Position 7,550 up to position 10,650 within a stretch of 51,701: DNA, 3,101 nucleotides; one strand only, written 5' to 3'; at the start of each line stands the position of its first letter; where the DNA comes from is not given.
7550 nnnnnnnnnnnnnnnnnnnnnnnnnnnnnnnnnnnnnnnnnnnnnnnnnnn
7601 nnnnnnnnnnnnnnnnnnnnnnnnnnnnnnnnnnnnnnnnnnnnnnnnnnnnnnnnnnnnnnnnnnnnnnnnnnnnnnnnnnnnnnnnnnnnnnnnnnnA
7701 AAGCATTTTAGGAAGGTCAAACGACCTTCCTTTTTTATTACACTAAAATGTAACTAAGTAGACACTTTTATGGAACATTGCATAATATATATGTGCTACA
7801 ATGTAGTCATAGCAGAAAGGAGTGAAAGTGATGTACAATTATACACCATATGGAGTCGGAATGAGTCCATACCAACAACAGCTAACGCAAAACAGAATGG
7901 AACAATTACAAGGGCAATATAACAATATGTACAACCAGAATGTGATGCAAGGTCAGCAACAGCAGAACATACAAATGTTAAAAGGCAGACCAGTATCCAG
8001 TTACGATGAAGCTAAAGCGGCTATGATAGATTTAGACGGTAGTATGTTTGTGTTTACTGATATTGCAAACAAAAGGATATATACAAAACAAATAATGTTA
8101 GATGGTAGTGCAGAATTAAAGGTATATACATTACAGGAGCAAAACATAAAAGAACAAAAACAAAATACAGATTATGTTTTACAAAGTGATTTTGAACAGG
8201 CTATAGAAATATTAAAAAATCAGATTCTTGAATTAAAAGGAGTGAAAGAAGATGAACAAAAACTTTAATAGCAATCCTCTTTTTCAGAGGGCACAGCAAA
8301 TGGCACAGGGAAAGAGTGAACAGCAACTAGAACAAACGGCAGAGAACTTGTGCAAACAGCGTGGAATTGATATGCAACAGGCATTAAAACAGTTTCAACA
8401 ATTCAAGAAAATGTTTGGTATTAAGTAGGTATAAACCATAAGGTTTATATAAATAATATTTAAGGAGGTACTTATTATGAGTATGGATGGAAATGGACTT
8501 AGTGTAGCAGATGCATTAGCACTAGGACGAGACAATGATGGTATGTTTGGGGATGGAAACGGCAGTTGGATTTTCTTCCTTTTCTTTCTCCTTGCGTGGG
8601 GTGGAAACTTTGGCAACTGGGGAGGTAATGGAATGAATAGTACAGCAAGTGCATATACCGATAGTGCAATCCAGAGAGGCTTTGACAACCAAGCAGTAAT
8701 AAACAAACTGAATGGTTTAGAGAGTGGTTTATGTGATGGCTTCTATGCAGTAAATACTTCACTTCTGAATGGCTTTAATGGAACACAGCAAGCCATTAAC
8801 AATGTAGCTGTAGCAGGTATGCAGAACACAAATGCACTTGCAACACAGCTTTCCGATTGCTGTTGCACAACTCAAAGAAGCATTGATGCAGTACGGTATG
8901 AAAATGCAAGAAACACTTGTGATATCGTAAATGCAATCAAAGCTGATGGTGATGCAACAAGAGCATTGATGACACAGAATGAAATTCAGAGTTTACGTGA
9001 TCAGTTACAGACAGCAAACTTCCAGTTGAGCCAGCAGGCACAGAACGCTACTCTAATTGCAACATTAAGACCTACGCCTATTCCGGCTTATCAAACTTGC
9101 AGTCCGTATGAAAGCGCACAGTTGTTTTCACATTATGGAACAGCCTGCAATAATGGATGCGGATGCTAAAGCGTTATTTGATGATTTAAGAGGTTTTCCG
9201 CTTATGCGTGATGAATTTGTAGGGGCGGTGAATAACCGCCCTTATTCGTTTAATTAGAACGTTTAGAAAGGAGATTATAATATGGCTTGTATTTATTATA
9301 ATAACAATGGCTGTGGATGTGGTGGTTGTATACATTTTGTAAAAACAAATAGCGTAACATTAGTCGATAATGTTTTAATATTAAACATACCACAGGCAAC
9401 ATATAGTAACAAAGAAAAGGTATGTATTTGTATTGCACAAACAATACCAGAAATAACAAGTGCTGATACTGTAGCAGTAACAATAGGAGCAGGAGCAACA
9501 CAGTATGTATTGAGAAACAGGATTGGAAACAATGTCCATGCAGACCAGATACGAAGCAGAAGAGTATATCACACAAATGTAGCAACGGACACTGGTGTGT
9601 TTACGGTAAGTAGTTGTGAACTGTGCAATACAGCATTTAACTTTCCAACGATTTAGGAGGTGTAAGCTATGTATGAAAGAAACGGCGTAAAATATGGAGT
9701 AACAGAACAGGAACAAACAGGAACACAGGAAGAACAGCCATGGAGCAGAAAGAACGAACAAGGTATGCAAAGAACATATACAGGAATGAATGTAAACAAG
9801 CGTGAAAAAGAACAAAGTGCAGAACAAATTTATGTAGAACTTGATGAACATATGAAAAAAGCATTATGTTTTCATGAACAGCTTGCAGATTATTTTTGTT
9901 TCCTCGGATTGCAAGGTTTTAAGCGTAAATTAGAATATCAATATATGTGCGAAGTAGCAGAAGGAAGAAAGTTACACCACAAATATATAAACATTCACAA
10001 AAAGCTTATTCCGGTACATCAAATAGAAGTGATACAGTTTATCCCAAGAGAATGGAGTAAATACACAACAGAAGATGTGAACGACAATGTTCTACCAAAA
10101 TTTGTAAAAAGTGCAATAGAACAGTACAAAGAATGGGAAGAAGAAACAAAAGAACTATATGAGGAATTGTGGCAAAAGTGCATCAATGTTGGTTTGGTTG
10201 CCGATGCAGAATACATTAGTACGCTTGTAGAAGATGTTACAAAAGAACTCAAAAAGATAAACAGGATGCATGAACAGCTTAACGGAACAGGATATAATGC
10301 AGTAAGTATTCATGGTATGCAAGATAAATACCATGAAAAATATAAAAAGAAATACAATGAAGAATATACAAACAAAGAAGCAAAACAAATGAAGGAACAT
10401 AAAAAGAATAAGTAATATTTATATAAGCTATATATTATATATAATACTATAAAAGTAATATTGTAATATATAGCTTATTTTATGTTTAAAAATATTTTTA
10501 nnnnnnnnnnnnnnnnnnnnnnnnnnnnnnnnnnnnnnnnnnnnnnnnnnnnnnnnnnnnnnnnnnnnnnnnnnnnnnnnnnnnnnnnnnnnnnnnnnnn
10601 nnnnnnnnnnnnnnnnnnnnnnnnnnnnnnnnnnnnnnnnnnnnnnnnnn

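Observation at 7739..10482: Orphan five-gene cassette of Q/N/G/C-rich proteins sits where a lysis module would normally be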

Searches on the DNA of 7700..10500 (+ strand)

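Call 6: search_dna_similar(query=window:7700-10500:+, collection=phages, mode=distant)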
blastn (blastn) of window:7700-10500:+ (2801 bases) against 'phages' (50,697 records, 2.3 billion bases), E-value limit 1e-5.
Records with a match: 9; places in all: 9; records where one place covers at least 80% of the query: 0.
Best place of each record, by identity: 60-80% 9.
By first word of the organism name: Clostridium 5; Dulem 2; Bacteriophage 2.
By host as written in the record: Clostridium_AP sp000509125 DA266 4; - 2; Varecia variegata 1; Propithecus coquereli 1; Clostridium perfringens 1.
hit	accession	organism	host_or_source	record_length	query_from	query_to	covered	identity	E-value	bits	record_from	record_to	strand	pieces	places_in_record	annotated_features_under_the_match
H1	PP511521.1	Dulem virus 36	Varecia variegata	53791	272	1908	24%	74.4%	4e-30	414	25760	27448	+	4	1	hypothetical protein (x4)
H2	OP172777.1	Clostridium phage CS266P3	Clostridium_AP sp000509125 DA266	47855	1829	2712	11%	71.2%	1e-12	143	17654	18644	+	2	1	hypothetical protein (x2)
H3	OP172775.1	Clostridium phage CS266P1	Clostridium_AP sp000509125 DA266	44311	1829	2712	11%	70.8%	4e-11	139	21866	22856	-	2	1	hypothetical protein (x2)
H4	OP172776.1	Clostridium phage CS266P2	Clostridium_AP sp000509125 DA266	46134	1829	2712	11%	70.8%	4e-11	139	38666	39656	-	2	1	hypothetical protein (x2)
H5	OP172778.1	Clostridium phage CS266P4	Clostridium_AP sp000509125 DA266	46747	1829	2712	11%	70.8%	4e-11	139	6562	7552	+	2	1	hypothetical protein (x2)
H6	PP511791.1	Dulem virus 39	Propithecus coquereli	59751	1183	1410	8%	73.9%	2e-28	135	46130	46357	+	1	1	hypothetical protein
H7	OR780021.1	Clostridium phage XP41-N3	Clostridium perfringens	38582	1157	1399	9%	67.1%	5e-10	73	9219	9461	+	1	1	hypothetical protein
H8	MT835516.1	Bacteriophage sp.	human fecal samples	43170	970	1174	7%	70.9%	2e-16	95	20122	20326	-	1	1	record has no annotation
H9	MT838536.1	Bacteriophage sp.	human fecal samples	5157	279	396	4%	72.9%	6e-9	70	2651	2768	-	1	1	record has no annotation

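Call 7: get_annotated_region(hit=H1, flank=8000)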
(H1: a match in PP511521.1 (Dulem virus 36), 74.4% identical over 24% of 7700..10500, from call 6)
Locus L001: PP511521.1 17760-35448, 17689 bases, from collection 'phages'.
description: Dulem virus 36 isolate Duke_24FS_3, complete genome.
organism: Dulem virus 36 (NCBI taxid 3145754)
taxonomy: Viruses; Duplodnaviria; Heunggongvirae; Uroviricota; Caudoviricetes
host: Varecia variegata; source: feces; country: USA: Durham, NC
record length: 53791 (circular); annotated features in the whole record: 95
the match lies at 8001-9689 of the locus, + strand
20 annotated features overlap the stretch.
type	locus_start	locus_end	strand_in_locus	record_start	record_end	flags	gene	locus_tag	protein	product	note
CDS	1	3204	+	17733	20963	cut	-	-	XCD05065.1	minor tail protein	-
CDS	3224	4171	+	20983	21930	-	-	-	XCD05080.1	tail protein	-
CDS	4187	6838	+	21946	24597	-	-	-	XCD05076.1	hypothetical protein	Siphovirus reqiPepy6 Gp37-like protein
CDS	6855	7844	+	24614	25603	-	-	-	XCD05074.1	receptor-binding protein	-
CDS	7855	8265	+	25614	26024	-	-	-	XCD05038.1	hypothetical protein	-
CDS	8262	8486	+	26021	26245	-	-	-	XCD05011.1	hypothetical protein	-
CDS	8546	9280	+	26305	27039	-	-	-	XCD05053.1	hypothetical protein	-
CDS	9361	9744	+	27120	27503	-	-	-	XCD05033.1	hypothetical protein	-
CDS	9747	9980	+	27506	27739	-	-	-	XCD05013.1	hypothetical protein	-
CDS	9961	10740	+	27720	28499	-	-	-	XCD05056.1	hypothetical protein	-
CDS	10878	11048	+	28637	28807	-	-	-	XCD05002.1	hypothetical protein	-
CDS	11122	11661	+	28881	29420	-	-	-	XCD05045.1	hypothetical protein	-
CDS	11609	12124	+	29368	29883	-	-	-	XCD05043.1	hypothetical protein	-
CDS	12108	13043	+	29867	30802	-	-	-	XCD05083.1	toprim-like protein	-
CDS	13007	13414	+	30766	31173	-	-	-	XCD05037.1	hypothetical protein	-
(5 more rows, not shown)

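Call 8: get_annotated_region(hit=H2, flank=8000)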
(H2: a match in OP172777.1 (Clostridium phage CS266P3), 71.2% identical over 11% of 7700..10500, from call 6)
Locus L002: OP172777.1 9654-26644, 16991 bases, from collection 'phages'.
description: Clostridium phage CS266P3, complete genome.
organism: Clostridium phage CS266P3 (NCBI taxid 2968624)
taxonomy: Viruses; Duplodnaviria; Heunggongvirae; Uroviricota; Caudoviricetes
host: Clostridium_AP sp000509125 DA266; source: municipal sewage; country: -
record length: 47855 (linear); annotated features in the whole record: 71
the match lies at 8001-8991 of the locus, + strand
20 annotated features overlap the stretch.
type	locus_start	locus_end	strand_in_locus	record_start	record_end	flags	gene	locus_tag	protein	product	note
CDS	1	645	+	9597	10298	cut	-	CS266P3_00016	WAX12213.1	hypothetical protein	-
CDS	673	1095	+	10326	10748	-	-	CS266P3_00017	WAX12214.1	hypothetical protein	-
CDS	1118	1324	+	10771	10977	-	-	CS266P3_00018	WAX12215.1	hypothetical protein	-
CDS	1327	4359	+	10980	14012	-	-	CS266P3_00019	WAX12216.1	minor tail protein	minor tail protein Gp26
CDS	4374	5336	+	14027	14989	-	-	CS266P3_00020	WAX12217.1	hypothetical protein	-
CDS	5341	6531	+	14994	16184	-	-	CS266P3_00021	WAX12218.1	hypothetical protein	-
CDS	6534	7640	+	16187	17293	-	-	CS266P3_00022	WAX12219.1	hypothetical protein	-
CDS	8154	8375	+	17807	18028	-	-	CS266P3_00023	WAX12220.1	hypothetical protein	-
CDS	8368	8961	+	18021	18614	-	-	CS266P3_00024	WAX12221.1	hypothetical protein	-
CDS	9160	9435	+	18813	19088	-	-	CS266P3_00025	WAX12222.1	hypothetical protein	-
CDS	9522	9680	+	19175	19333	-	-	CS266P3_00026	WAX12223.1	hypothetical protein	-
CDS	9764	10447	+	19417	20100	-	-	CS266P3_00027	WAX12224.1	hypothetical protein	-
CDS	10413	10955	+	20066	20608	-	-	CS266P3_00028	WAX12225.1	hypothetical protein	-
CDS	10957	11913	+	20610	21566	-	-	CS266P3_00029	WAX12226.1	hypothetical protein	-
CDS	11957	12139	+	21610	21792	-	-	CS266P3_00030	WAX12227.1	hypothetical protein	-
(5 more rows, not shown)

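Call 9: get_annotated_region(hit=H7, flank=8000)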
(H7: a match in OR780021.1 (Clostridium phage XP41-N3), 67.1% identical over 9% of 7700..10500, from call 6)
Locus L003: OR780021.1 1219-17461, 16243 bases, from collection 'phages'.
description: Clostridium phage XP41-N3, complete genome.
organism: Clostridium phage XP41-N3 (NCBI taxid 3093939)
taxonomy: Viruses; Duplodnaviria; Heunggongvirae; Uroviricota; Caudoviricetes
host: Clostridium perfringens; source: sewage; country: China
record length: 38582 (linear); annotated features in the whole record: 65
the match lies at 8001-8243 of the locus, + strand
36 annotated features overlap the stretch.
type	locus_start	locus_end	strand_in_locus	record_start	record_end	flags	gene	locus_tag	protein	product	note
CDS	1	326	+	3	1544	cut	-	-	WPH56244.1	endopeptidase-endolysin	-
CDS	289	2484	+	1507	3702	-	-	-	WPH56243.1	tail protein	-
CDS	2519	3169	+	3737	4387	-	-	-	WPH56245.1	N-acetylmuramoyl-L-alanine amidase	-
CDS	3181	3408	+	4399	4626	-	-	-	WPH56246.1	holin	-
CDS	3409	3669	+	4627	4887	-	-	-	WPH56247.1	hypothetical protein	-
CDS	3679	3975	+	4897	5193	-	-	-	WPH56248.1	hypothetical protein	-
CDS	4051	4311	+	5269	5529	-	-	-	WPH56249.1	hypothetical protein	-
CDS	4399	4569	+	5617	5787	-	-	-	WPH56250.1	hypothetical protein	-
CDS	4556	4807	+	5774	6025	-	-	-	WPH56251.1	hypothetical protein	-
CDS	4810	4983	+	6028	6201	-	-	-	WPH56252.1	hypothetical protein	-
CDS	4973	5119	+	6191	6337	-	-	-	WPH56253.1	hypothetical protein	-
CDS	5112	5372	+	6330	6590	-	-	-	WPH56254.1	hypothetical protein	-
CDS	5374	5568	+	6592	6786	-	-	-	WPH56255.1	hypothetical protein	-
CDS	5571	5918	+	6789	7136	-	-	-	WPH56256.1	hypothetical protein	-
CDS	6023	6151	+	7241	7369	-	-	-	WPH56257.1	hypothetical protein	-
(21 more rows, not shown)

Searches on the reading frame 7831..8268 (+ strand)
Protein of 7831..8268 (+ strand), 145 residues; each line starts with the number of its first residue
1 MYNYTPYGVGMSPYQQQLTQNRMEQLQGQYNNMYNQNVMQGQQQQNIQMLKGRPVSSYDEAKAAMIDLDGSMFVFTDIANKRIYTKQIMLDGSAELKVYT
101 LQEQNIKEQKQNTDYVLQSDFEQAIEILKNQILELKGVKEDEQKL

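Call 3: search_protein_families(library=pfam, proteins=[window:7831-8268:+], max_evalue=1)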
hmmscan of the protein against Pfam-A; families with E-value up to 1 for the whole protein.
window:7831-8268:+ (145 aa): 1 family
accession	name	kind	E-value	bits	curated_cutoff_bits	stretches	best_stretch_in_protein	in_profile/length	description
PF05592.18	Bac_rhamnosid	-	0.035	14.5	22.2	1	62-120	6-65/102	Bacterial alpha-L-rhamnosidase concanavalin-like domain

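Call 4: search_protein_families(library=phrogs, proteins=[window:7831-8268:+], max_evalue=0.1)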
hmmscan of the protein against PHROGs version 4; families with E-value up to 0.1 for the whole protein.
window:7831-8268:+ (145 aa): 1 family
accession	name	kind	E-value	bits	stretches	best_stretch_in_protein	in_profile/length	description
phrog_21718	-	unknown function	8.9e-08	33.2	1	2-123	9-132/159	-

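Call 12: search_protein_families(library=ncbifam, proteins=[window:7831-8268:+], max_evalue=1)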
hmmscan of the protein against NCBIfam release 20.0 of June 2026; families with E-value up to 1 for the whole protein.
window:7831-8268:+ (145 aa): 4 families
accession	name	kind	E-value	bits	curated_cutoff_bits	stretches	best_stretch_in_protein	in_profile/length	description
TIGR00293.1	TIGR00293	equivalog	0.0024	18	53.9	1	113-141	76-104/129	prefoldin subunit alpha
NF052594.1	NPN_18_hexonate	equivalog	0.0055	15.5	500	1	28-127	229-320/411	nickel-dependent putative hexonate epimerase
NF052669.1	cg0963_fam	equivalog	0.023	14.8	85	1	75-105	3-33/82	cg0963 family protein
NF003756.0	PRK05349.1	equivalog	0.085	11.7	414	1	32-87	238-293/406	NADH:ubiquinone reductase (Na(+)-transporting) subunit B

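Call 53: search_solved_structures(query=A6, max_evalue=10)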
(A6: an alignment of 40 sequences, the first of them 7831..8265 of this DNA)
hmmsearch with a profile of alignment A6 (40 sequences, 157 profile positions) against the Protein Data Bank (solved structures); distinct sequences matched with E-value up to 10: 20.
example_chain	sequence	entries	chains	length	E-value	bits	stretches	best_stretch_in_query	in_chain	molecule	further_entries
2pms_C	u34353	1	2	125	0.048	16.8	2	110-150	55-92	PNEUMOCOCCAL SURFACE PROTEIN A (PSPA)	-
3sja_C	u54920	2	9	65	0.37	13.9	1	100-146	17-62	Golgi to ER traffic protein 1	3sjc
4zry_B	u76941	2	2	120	1.1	12.4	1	113-152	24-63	Keratin, type II cytoskeletal 1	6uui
8egr_M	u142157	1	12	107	1.2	12.2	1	103-146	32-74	gp20, portal-proximal core protein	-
8qaf_A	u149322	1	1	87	1.2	12.2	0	113-141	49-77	sc-apCC-8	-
7oah_A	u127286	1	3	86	1.5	11.9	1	108-141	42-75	General control transcription factor GCN4,conserved hypothetical protein residues 311-335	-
6q22_A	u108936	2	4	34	1.7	11.8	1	119-140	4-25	Coiled-coil Trimer with Glu:Aminobutyric acid:Lys Triad | peptide with Glu:Ala:Lys triad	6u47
7oac_A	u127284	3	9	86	1.7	11.7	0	108-141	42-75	General control transcription factor GCN4,conserved hypothetical protein residues 311-335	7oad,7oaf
6gaj_A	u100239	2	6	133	1.8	11.6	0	54-81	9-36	Outer capsid protein sigma-1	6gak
1l8d_A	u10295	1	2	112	1.9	11.6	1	109-145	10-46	DNA double-strand break repair rad50 ATPase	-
7o92_A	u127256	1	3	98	2.3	11.3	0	117-151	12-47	hypothetical protein UY81_C0065G0003 residues 18-54 from Candidatus Giovannonibacteria bac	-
5j0h_A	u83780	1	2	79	2.4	11.2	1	119-153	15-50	Design construct 2L6HC3_13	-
5j0i_A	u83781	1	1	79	2.6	11.1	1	119-150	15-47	Designed protein 2L6HC3_12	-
7oaa_A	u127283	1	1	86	3.8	10.6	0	109-141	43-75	General control transcription factor GCN4,conserved hypothetical protein residues 311-335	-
7o9v_A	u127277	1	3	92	3.9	10.5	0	116-147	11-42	General control transcription factor GCN4,hypothetical protein OMM_04225 residues 244-274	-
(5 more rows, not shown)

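Call 101: find_homologous_proteins(query=A6, max_evalue=0.001)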
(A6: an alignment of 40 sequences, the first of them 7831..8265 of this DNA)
Query A6 (40 sequences) (145 aa, profile of the alignment): 1831 proteins with E <= 0.001 among 3786 candidates; the best 120 are listed.
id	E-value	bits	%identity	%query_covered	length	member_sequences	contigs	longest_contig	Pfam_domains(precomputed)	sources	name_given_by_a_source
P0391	5.3e-51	191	63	96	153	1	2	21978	-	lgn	-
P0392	2.5e-48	182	64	94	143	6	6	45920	-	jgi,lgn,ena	jgi:hypothetical protein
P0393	3.3e-48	181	64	94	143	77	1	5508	-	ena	-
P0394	5.2e-48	181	65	94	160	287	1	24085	-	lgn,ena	-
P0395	5.5e-48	181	65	94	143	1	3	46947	-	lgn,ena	-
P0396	5.6e-48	181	60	94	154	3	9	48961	-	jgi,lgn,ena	jgi:hypothetical protein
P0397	5.8e-48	181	50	79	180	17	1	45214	-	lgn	-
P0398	8.9e-48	180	60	94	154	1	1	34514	-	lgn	-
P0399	8.9e-48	180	65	94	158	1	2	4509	-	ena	-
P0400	1.2e-47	180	65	94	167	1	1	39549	-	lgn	-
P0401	1.2e-47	180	49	88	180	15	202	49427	-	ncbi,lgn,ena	-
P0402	1.2e-47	180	64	95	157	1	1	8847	-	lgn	-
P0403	1.3e-47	180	49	88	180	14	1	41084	-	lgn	-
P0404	1.4e-47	179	64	90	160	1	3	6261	-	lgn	-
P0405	1.6e-47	179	37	92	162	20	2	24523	-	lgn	-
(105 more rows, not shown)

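Call 111: find_encoding_contigs(protein=window:7831-8268:+, flank=3000, max_places=4)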
Protein window:7831-8268:+ (145 aa): 24 contigs read that carry it; 4 places shown.
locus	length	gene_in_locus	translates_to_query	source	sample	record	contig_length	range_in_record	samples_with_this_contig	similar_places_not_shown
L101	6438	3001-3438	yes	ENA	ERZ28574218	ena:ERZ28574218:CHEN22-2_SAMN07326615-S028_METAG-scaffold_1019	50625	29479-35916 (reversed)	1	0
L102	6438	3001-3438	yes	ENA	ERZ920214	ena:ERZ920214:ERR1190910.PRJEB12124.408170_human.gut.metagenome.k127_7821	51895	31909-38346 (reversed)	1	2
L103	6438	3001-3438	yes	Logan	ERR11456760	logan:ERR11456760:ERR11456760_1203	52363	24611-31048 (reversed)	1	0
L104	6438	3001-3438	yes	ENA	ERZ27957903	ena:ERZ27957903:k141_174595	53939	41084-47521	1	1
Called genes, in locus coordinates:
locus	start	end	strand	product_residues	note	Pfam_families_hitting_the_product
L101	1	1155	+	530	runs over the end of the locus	PF14594:Sipho_Gp37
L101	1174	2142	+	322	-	-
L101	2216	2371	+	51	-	-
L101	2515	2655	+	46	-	-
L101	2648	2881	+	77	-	PF08281:Sigma70_r4_2 (weak), PF04545:Sigma70_r4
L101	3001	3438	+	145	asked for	-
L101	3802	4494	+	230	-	-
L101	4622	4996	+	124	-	-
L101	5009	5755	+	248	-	-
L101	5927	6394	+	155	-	-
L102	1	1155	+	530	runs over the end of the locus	PF14594:Sipho_Gp37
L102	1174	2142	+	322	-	-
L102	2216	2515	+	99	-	-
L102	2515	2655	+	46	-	-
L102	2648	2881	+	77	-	PF08281:Sigma70_r4_2 (weak), PF04545:Sigma70_r4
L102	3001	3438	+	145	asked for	-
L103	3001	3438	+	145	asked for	-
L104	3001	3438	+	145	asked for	-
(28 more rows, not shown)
